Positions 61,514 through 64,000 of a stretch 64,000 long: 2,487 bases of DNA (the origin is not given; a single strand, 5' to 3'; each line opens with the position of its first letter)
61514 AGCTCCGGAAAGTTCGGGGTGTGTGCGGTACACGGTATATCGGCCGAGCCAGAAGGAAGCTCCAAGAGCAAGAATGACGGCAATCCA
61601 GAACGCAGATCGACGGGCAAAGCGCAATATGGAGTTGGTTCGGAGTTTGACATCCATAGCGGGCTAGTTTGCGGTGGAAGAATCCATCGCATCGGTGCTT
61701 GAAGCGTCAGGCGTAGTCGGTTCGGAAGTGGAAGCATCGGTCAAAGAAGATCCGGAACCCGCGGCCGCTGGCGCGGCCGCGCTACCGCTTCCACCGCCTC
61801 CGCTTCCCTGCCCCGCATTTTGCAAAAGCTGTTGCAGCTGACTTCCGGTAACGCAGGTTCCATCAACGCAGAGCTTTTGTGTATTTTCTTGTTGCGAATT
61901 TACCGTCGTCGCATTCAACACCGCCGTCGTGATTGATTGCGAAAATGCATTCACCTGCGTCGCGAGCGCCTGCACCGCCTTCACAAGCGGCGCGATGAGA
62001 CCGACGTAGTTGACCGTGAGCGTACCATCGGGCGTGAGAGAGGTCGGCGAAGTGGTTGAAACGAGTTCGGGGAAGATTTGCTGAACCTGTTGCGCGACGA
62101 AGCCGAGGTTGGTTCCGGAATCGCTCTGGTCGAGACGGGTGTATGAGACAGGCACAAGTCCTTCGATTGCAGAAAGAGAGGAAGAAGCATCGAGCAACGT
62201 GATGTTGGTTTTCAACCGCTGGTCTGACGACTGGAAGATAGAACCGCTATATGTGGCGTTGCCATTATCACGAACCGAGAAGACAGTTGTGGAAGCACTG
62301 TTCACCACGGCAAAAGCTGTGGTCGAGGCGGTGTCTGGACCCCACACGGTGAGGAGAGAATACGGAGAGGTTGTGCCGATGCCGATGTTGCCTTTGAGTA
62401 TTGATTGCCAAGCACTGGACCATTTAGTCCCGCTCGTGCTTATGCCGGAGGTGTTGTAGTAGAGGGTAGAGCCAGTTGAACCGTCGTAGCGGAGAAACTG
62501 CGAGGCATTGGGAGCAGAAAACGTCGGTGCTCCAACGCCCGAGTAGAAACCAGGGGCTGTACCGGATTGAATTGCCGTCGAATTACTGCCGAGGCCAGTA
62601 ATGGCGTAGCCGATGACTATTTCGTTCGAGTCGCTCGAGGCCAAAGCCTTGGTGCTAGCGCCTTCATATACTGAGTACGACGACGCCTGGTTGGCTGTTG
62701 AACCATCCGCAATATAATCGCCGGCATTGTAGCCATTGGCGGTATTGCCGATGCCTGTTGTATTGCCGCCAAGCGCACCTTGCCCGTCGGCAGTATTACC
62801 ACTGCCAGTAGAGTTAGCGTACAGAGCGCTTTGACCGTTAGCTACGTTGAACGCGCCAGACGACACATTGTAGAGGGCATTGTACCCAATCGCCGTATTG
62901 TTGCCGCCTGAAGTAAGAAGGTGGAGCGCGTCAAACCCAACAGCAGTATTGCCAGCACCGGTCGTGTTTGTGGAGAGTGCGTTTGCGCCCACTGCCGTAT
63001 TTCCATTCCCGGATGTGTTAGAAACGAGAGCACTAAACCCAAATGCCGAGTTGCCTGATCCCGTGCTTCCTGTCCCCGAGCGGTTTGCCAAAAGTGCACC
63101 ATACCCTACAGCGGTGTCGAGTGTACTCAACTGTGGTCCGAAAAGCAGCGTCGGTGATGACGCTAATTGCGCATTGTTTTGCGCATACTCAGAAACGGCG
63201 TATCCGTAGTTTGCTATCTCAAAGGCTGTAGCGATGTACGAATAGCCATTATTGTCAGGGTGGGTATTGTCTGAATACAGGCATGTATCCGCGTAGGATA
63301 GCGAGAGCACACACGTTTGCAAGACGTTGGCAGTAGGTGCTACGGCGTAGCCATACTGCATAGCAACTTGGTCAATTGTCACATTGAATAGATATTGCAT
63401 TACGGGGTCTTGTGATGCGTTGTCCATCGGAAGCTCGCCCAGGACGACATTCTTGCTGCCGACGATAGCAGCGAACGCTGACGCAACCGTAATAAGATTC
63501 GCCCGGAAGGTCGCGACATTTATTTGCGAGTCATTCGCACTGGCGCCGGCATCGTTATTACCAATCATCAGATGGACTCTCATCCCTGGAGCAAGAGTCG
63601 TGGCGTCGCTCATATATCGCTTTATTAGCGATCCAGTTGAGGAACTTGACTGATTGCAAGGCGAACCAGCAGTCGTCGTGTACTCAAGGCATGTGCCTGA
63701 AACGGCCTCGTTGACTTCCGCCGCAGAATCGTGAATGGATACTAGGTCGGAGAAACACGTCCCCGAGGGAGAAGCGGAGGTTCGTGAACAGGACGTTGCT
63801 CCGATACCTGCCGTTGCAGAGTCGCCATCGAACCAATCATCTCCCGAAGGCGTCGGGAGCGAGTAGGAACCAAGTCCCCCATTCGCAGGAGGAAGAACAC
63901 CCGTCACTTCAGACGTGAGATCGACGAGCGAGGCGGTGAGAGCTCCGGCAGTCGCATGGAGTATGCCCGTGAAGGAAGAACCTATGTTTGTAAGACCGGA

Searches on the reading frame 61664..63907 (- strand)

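Call 7: search_protein_families(library=pfam, proteins=[window:61664-63907:-], max_evalue=0.001)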
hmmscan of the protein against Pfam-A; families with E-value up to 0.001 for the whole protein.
window:61664-63907:- (747 aa): 2 families
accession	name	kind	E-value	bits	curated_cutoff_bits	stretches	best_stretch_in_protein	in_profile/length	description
PF13884.11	Peptidase_S74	-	3.5e-14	53.3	22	1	561-616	1-57/58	Chaperone of endosialidase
PF13472.12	Lipase_GDSL_2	-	1.4e-07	32.6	32.9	1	28-222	3-176/178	GDSL-like Lipase/Acylhydrolase family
